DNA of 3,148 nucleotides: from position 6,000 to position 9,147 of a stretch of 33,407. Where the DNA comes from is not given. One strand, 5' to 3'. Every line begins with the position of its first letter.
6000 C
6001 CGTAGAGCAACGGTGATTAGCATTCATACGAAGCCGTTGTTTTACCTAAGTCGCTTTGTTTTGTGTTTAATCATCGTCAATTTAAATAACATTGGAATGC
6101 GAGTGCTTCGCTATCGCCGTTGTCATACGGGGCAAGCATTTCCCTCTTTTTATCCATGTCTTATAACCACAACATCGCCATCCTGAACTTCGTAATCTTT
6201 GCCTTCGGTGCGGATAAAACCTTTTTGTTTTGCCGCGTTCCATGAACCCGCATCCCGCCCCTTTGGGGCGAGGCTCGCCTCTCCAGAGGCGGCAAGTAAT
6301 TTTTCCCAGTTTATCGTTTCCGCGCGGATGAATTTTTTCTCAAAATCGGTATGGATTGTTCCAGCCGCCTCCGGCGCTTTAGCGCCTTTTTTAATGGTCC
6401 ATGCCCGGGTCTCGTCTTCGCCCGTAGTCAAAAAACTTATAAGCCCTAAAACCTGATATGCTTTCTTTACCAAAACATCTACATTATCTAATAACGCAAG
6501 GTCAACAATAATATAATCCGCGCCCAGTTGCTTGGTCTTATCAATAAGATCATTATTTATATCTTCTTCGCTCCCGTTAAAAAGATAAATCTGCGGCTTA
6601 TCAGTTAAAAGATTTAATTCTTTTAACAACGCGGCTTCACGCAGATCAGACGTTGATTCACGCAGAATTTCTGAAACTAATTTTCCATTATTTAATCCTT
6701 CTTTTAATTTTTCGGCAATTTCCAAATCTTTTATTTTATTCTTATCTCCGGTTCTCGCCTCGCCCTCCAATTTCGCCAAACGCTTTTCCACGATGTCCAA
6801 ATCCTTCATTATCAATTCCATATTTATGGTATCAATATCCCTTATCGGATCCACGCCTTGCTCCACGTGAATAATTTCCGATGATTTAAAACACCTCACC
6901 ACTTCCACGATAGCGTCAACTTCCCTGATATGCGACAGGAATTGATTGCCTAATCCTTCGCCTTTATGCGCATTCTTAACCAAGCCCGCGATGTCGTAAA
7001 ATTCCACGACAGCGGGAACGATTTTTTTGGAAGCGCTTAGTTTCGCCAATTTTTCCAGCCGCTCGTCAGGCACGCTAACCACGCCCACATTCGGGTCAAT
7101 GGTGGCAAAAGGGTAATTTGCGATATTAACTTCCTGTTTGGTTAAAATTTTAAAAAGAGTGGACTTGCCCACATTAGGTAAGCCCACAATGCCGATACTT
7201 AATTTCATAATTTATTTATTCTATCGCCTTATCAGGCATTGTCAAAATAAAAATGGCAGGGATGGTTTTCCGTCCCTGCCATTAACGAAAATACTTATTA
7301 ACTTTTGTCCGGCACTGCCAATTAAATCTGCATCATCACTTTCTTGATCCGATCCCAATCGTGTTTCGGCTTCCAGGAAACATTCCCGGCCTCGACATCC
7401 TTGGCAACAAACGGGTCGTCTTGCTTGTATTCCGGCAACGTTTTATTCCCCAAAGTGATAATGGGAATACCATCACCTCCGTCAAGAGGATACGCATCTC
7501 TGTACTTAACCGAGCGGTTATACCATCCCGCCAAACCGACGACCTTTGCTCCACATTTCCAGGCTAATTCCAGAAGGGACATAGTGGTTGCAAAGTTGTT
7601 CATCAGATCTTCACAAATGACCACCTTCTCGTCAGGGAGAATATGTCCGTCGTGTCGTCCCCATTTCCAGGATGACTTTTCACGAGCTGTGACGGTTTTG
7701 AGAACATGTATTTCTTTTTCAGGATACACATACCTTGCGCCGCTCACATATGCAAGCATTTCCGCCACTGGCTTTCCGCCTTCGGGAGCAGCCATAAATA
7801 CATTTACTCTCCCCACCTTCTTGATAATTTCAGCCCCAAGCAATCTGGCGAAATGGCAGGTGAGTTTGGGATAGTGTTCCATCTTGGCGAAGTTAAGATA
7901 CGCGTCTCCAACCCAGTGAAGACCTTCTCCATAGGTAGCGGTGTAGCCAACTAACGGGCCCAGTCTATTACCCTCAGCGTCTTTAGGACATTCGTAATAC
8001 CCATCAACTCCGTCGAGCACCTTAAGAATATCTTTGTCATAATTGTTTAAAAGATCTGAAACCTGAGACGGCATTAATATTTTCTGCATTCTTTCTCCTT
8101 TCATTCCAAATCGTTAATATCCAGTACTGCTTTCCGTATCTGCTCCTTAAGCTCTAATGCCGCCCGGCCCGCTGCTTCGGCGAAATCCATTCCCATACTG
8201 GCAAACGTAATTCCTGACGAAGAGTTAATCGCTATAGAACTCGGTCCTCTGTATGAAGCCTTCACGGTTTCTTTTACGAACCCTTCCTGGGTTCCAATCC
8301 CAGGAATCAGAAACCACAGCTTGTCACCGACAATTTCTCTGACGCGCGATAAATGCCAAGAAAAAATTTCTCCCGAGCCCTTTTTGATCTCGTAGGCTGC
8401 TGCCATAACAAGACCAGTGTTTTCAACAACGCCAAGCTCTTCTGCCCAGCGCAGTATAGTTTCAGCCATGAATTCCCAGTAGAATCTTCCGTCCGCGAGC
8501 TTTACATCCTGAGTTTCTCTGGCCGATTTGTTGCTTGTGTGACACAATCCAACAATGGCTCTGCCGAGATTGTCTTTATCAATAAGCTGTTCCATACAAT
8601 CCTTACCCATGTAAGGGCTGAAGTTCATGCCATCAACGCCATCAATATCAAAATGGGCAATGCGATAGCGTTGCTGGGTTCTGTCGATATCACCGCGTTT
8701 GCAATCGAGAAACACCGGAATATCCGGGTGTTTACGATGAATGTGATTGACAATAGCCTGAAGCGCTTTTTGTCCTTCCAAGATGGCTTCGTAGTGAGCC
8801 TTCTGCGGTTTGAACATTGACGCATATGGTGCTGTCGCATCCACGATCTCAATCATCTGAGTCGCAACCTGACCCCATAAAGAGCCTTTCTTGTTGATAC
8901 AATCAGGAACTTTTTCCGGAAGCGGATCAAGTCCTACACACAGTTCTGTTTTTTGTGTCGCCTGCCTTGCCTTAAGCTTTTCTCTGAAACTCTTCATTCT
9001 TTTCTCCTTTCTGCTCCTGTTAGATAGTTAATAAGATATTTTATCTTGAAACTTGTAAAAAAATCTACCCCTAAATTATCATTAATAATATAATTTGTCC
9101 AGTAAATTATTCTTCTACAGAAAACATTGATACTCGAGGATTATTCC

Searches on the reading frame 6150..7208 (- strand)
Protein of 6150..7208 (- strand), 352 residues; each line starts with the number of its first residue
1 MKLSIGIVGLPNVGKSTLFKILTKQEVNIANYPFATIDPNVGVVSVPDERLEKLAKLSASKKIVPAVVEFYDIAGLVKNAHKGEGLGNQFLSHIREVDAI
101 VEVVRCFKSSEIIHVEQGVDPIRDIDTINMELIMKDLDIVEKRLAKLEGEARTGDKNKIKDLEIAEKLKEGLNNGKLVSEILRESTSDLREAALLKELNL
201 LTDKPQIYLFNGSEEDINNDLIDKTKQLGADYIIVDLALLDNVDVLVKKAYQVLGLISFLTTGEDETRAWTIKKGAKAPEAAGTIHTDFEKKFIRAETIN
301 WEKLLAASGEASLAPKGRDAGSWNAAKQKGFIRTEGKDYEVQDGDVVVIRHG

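Call 3: search_protein_families(library=pfam, proteins=[window:6150-7208:-], max_evalue=0.01)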
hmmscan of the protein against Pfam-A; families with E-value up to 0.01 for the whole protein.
window:6150-7208:- (352 aa): 5 families
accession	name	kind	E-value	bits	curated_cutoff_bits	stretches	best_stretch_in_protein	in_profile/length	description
PF06071.19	YchF-GTPase_C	-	2.6e-31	108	27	1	256-350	1-82/84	Protein of unknown function (DUF933)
PF01926.29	MMR_HSR1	-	4.1e-21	75.6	21.9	1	5-116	2-86/113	50S ribosome-binding GTPase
PF02421.24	FeoB_N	-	2.1e-08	34.3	27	1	5-49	3-47/156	Ferrous iron transport protein B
PF13238.12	AAA_18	-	0.00052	20.9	29.4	0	5-28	1-23/128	AAA domain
PF02824.27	TGS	-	0.0083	16.6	22.2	0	272-296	13-37/60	TGS domain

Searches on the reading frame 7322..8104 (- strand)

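Call 3: search_protein_families(library=pfam, proteins=[window:7322-8104:-], max_evalue=0.01)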
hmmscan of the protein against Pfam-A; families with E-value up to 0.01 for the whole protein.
window:7322-8104:- (260 aa): 0 families

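Call 4: search_protein_families(library=padloc, proteins=[window:7322-8104:-], max_evalue=0.01)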
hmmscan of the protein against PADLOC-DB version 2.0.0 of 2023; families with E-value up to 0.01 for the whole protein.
window:7322-8104:- (260 aa): 0 families

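Call 41: search_protein_families(library=ncbifam, proteins=[window:7322-8104:-], max_evalue=0.001)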
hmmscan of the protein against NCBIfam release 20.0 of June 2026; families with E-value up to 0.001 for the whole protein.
window:7322-8104:- (260 aa): 1 family
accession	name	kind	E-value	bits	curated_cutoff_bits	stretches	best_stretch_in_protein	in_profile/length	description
TIGR01367.1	pyrE_Therm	equivalog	1.1e-08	34.9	150.25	1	67-230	26-171/187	orotate phosphoribosyltransferase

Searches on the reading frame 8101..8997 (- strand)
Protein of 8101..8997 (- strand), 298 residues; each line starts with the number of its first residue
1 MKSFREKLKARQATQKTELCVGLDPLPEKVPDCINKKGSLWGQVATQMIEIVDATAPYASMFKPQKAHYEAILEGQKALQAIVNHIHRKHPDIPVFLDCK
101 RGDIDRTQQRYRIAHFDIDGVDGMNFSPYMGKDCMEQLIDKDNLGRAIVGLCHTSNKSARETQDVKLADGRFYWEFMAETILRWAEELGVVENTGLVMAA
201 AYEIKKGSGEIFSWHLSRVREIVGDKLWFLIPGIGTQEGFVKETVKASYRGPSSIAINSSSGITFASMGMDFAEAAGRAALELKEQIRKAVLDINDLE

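Call 3: search_protein_families(library=pfam, proteins=[window:8101-8997:-], max_evalue=0.01)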
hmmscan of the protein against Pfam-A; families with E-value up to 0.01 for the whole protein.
window:8101-8997:- (298 aa): 1 family
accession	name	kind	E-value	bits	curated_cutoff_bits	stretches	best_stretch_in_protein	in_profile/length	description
PF00215.30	OMPdecase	-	6.3e-18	65.9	27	1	18-266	2-211/221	Orotidine 5'-phosphate decarboxylase / HUMPS family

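Call 4: search_protein_families(library=padloc, proteins=[window:8101-8997:-], max_evalue=0.01)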
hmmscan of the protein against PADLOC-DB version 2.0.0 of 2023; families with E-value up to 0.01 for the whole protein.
window:8101-8997:- (298 aa): 0 families
